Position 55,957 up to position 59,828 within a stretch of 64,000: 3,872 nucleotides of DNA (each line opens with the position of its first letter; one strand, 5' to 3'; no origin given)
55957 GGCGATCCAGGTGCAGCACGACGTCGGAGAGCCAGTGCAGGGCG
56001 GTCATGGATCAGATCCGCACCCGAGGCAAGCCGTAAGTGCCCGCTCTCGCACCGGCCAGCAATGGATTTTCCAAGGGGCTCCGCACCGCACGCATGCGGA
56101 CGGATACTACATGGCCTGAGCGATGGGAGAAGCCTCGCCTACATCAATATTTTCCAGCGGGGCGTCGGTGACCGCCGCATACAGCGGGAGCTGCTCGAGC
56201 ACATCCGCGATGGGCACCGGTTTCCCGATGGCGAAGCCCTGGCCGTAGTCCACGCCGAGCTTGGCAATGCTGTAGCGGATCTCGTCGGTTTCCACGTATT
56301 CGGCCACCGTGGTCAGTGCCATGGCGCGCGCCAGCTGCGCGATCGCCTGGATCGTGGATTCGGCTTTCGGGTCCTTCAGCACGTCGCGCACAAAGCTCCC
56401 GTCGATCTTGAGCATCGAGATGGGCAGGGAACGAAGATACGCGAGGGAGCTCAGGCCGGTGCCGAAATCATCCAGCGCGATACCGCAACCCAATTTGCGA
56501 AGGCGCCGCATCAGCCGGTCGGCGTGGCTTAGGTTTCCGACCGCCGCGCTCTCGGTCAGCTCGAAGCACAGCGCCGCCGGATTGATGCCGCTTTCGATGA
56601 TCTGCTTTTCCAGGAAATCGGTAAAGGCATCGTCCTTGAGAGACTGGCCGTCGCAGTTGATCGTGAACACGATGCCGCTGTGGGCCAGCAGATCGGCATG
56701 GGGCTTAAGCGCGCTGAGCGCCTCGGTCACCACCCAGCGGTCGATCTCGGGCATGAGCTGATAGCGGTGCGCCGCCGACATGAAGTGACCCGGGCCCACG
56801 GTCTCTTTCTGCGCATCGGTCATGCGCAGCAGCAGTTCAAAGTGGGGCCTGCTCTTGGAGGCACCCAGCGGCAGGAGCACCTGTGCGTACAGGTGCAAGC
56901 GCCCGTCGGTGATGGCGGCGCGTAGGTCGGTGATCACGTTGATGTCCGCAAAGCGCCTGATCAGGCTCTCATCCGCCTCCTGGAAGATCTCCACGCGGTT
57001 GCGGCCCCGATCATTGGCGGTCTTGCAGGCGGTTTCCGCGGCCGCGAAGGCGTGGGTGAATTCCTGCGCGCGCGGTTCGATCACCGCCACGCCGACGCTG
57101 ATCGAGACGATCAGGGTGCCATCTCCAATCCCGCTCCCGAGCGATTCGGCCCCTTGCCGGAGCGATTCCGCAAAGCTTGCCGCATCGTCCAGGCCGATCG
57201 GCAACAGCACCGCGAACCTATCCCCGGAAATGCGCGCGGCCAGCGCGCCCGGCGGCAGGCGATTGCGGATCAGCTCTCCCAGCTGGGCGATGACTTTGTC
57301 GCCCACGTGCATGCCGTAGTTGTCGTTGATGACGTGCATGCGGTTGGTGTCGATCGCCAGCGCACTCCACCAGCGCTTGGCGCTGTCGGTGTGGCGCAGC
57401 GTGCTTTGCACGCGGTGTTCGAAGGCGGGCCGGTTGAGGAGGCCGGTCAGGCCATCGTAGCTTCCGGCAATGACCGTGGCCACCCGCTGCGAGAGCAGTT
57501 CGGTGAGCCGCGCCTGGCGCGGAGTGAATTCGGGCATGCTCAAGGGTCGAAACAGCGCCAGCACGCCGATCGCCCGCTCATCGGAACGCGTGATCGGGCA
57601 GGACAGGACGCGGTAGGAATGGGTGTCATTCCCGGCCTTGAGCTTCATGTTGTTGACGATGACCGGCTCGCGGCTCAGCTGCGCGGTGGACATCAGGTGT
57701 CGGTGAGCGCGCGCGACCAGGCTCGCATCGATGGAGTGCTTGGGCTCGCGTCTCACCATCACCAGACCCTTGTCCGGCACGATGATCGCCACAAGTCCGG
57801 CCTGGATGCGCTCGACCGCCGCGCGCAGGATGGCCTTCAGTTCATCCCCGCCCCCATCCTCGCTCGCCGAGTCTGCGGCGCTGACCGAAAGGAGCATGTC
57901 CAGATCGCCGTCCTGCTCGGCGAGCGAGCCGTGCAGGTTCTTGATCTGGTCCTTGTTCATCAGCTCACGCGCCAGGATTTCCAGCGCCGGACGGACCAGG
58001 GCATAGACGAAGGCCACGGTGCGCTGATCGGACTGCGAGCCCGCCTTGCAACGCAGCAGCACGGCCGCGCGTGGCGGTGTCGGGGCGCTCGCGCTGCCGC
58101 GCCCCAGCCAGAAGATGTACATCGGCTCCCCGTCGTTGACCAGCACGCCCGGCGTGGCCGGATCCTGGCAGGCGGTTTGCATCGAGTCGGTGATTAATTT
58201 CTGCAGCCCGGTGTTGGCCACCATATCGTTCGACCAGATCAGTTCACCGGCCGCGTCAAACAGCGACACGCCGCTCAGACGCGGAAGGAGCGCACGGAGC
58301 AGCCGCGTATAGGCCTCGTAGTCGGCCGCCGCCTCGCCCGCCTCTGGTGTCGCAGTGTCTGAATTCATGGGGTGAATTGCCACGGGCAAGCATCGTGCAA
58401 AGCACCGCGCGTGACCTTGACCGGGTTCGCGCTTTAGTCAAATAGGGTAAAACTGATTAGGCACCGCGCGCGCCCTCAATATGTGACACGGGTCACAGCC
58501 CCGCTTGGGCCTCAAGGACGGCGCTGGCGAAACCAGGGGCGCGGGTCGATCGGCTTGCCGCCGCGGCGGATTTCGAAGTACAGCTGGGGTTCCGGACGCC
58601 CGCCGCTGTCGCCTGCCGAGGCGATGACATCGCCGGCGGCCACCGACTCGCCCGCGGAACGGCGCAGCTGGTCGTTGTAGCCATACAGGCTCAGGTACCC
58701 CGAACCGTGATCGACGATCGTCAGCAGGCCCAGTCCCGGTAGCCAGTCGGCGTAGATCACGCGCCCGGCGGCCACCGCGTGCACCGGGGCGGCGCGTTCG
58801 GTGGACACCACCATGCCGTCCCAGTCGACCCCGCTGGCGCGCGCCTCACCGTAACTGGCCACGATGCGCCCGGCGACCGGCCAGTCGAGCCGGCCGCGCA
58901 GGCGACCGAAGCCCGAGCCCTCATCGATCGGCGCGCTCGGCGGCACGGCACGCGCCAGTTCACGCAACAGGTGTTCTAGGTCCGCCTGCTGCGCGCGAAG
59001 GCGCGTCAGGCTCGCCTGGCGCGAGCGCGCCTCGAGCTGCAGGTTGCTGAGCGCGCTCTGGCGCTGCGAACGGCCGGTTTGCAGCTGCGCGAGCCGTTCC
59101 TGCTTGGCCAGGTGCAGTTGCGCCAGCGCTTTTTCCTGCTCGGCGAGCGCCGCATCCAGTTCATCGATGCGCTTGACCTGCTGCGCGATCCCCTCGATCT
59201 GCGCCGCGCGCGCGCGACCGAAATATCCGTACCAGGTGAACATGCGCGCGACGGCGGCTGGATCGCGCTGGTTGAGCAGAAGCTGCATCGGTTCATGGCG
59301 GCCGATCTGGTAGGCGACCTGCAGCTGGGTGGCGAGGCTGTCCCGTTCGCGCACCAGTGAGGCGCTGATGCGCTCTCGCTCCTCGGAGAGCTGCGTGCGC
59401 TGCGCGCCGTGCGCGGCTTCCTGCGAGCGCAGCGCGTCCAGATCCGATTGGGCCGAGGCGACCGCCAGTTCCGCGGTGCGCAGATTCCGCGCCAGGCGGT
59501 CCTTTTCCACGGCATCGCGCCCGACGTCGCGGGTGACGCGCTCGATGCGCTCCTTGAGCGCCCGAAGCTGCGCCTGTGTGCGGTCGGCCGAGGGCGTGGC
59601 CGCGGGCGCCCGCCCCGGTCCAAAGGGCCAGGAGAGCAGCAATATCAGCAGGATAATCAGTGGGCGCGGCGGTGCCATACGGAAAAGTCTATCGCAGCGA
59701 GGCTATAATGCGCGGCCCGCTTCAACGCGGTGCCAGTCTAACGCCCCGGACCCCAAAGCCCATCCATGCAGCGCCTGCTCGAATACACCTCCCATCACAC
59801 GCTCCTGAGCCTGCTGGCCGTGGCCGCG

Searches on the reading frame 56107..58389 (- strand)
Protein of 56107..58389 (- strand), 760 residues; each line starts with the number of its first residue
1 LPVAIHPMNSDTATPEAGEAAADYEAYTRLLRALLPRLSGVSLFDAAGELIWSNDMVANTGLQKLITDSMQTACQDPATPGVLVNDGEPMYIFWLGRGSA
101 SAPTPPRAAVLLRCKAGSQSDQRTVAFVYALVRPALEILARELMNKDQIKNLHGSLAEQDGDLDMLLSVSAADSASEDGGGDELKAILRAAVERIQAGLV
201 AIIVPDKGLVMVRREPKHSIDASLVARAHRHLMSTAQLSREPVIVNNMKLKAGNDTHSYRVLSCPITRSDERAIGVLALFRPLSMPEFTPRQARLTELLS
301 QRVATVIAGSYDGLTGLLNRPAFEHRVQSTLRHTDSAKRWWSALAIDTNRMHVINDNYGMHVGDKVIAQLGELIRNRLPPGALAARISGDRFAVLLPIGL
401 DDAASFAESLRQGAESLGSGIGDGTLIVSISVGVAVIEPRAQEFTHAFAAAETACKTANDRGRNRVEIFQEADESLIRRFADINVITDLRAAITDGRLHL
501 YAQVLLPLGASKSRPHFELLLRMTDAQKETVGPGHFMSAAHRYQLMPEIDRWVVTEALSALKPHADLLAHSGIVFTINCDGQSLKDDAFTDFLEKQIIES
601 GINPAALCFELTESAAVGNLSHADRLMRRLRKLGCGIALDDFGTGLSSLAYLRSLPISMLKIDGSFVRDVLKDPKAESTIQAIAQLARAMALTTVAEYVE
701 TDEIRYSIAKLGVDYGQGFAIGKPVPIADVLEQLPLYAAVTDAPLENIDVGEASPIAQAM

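Call 59: search_protein_families(library=pfam, proteins=[window:56107-58389:-])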
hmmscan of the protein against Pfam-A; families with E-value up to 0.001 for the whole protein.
window:56107-58389:- (760 aa): 5 families
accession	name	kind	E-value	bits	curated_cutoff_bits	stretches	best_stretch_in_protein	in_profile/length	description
PF00563.25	EAL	-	1.3e-57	195.4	31.3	1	488-724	3-236/236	EAL domain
PF00990.26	GGDEF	-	7.8e-26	91.2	23.8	1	311-465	3-161/161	Diguanylate cyclase, GGDEF domain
PF13185.12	GAF_2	-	7.2e-09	36.4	28.6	1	184-307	8-135/136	GAF domain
PF13492.12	GAF_3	-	2.5e-07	31.6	27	1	185-307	7-127/129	GAF domain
PF01590.32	GAF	-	6.4e-05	23.9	22.4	1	184-307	6-133/133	GAF domain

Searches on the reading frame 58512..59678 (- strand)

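Call 59: search_protein_families(library=pfam, proteins=[window:58512-59678:-])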
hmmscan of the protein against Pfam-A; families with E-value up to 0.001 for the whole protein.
window:58512-59678:- (388 aa): 1 family
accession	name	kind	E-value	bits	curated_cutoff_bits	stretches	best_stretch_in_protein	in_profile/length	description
PF01551.29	Peptidase_M23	-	3.5e-23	82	28.7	1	286-379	3-96/96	Peptidase family M23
